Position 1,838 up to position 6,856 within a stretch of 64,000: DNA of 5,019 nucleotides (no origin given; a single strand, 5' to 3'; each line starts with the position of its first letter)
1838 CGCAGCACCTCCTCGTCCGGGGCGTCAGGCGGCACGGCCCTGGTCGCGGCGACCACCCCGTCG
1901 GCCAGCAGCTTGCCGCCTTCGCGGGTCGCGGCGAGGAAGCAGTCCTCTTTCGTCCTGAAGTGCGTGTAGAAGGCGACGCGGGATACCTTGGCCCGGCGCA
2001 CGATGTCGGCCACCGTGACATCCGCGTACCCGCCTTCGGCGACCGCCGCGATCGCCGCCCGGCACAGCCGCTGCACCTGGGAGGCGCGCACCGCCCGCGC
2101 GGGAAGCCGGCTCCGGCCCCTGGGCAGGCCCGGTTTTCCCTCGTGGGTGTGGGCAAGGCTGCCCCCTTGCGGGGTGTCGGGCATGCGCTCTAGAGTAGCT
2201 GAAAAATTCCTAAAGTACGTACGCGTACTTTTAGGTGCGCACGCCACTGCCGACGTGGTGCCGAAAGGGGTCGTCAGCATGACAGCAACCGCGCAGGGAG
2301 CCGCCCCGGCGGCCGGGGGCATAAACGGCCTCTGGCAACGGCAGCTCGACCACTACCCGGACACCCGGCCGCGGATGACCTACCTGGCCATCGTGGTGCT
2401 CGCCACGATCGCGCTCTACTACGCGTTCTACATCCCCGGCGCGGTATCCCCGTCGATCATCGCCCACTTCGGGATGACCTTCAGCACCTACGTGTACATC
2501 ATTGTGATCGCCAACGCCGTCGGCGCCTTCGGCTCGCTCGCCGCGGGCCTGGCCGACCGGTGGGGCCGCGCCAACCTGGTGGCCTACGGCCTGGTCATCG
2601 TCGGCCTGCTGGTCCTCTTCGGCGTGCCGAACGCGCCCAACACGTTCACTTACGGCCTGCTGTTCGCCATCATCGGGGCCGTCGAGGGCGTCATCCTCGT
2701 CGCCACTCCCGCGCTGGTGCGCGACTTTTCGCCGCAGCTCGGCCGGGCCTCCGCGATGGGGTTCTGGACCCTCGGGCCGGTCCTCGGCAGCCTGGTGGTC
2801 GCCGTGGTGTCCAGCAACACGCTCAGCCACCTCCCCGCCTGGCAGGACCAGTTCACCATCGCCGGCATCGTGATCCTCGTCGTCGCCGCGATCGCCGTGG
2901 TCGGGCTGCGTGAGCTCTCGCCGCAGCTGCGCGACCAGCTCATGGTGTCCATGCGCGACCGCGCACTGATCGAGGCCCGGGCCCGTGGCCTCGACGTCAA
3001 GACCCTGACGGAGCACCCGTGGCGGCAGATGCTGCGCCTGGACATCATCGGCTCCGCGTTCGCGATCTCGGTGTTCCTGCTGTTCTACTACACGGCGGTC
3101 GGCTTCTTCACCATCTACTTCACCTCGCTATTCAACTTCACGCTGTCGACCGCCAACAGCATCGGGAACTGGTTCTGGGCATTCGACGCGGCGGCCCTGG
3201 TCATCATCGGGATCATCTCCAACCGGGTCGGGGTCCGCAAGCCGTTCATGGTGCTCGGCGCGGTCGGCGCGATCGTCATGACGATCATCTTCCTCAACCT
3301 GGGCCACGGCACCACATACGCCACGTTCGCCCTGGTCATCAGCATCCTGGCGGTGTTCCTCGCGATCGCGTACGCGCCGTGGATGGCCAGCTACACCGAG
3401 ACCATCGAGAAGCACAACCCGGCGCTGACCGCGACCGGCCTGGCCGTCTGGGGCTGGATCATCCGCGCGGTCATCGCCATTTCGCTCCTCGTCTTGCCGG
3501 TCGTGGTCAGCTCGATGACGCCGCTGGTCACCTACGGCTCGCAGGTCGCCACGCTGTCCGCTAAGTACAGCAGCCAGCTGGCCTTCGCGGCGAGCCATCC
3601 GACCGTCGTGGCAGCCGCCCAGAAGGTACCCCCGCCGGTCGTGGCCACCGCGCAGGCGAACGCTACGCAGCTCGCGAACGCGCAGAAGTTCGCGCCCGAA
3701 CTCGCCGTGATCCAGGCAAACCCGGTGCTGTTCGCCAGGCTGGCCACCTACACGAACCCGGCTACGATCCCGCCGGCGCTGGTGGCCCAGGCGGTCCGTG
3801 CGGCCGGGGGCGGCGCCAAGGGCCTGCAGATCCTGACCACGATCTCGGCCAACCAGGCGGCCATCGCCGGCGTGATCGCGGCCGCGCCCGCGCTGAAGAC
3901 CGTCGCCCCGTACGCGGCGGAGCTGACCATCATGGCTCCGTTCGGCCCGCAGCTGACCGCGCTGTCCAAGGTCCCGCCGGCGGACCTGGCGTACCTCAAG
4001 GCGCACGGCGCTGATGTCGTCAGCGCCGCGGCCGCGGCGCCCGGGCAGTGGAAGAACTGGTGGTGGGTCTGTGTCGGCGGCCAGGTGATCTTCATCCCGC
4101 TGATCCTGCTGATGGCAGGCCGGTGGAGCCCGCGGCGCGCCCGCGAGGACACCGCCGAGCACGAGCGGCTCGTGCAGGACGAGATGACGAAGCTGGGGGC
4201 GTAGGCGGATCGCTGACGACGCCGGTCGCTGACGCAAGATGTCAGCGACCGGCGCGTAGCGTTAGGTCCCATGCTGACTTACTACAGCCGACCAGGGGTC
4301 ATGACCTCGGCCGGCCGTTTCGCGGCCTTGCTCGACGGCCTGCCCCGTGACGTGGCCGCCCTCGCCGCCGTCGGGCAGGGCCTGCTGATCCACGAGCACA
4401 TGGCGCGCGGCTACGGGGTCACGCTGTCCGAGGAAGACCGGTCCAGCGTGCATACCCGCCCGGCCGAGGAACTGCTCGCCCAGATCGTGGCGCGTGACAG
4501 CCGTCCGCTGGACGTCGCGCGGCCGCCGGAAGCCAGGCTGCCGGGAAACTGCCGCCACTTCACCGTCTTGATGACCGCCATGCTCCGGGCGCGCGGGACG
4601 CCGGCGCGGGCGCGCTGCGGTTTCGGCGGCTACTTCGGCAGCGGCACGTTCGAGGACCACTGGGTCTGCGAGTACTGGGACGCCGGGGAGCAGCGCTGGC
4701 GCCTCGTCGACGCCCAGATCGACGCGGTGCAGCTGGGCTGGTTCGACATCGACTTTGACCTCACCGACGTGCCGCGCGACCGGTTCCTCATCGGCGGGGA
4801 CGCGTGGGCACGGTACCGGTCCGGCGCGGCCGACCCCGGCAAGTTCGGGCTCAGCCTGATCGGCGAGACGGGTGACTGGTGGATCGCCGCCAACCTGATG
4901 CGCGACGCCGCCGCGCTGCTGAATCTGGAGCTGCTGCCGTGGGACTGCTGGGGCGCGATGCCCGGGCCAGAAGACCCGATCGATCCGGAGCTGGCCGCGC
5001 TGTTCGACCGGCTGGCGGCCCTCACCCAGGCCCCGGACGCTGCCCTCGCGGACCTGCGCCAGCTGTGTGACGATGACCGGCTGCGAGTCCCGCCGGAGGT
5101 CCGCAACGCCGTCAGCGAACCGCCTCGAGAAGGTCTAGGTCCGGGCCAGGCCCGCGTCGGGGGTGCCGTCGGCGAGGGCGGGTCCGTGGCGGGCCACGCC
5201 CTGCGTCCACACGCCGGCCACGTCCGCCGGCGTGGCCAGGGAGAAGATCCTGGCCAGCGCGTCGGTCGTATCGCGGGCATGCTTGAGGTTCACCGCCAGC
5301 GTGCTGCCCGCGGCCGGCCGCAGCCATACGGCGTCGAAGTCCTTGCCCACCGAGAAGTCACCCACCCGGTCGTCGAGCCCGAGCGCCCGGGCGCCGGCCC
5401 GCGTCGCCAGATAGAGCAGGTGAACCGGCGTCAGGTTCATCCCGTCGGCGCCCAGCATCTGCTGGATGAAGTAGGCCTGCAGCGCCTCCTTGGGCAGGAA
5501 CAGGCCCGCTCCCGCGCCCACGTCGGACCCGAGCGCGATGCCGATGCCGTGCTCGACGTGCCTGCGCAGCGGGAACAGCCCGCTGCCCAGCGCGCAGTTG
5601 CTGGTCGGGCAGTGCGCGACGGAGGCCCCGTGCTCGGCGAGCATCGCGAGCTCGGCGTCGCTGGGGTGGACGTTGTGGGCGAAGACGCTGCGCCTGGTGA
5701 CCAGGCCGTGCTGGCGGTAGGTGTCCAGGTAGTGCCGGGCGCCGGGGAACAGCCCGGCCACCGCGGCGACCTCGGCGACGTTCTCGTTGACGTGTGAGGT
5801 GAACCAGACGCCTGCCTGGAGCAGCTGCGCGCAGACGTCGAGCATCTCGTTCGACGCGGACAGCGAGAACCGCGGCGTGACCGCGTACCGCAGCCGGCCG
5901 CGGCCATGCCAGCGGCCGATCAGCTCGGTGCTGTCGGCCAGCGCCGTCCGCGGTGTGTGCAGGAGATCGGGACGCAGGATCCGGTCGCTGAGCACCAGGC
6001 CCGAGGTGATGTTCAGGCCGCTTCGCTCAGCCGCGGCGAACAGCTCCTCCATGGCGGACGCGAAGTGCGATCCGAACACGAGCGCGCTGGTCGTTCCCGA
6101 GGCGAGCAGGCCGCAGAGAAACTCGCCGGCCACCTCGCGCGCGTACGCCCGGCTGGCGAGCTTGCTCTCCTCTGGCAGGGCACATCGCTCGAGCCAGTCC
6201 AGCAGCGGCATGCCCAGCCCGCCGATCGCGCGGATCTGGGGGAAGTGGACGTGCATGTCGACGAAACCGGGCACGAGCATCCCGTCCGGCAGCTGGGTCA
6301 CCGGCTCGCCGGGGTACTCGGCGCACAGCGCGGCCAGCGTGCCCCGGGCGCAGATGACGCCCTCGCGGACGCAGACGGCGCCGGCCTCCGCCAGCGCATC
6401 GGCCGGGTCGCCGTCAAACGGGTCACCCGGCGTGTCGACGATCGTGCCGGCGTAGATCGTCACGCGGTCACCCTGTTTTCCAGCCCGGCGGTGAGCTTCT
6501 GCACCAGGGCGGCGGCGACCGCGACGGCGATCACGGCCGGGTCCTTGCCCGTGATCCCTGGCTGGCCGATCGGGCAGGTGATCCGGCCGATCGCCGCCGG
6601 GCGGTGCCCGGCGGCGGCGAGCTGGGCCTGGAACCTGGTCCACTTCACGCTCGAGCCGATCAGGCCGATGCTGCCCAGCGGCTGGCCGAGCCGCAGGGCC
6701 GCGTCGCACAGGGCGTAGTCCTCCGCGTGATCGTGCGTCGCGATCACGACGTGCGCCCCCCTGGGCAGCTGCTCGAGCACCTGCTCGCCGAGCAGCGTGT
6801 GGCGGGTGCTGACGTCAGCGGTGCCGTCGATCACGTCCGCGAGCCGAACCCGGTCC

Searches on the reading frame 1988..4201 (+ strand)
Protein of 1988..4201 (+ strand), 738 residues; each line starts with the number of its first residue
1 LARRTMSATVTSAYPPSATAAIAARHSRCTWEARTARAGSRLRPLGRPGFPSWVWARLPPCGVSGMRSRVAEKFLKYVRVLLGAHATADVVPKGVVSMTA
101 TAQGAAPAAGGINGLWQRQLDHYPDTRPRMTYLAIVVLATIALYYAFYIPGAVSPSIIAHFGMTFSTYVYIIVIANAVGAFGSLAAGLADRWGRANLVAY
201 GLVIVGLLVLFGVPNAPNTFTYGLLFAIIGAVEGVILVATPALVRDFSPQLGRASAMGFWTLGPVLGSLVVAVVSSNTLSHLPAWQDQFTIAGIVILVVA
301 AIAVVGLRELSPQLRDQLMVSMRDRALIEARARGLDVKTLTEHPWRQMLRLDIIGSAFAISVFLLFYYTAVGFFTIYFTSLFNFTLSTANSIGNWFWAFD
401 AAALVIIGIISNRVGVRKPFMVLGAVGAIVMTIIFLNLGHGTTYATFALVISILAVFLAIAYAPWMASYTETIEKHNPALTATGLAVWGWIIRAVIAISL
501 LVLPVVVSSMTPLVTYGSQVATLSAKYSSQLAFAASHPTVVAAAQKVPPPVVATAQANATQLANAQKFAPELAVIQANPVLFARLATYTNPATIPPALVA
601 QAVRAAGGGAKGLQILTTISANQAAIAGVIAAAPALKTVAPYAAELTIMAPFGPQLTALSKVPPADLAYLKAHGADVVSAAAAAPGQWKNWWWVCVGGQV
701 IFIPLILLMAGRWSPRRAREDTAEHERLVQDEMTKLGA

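Call 19: search_protein_families(library=pfam, proteins=[window:1988-4201:+], max_evalue=0.00001)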
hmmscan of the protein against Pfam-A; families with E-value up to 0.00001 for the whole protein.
window:1988-4201:+ (738 aa): 1 family
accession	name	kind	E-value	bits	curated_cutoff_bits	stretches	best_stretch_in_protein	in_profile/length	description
PF07690.21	MFS_1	-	4.3e-20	72.3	33.4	1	137-486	2-335/347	Major Facilitator Superfamily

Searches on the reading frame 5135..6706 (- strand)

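Call 20: search_protein_families(library=pfam, proteins=[window:5135-6706:-], max_evalue=0.00001)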
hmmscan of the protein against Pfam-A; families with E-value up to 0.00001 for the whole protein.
window:5135-6706:- (523 aa): 3 families
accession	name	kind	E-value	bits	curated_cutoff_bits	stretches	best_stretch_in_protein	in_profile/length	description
PF01979.26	Amidohydro_1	-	7.4e-48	164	25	1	143-504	1-343/345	Amidohydrolase family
PF07969.17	Amidohydro_3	-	3e-08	34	29.7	1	204-466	172-448/472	Amidohydrolase family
PF22039.1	HUTI_composite_bact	-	3.9e-06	26.8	25.5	0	109-133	1-25/26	Imidazolonepropionase-like composite domain, bacteria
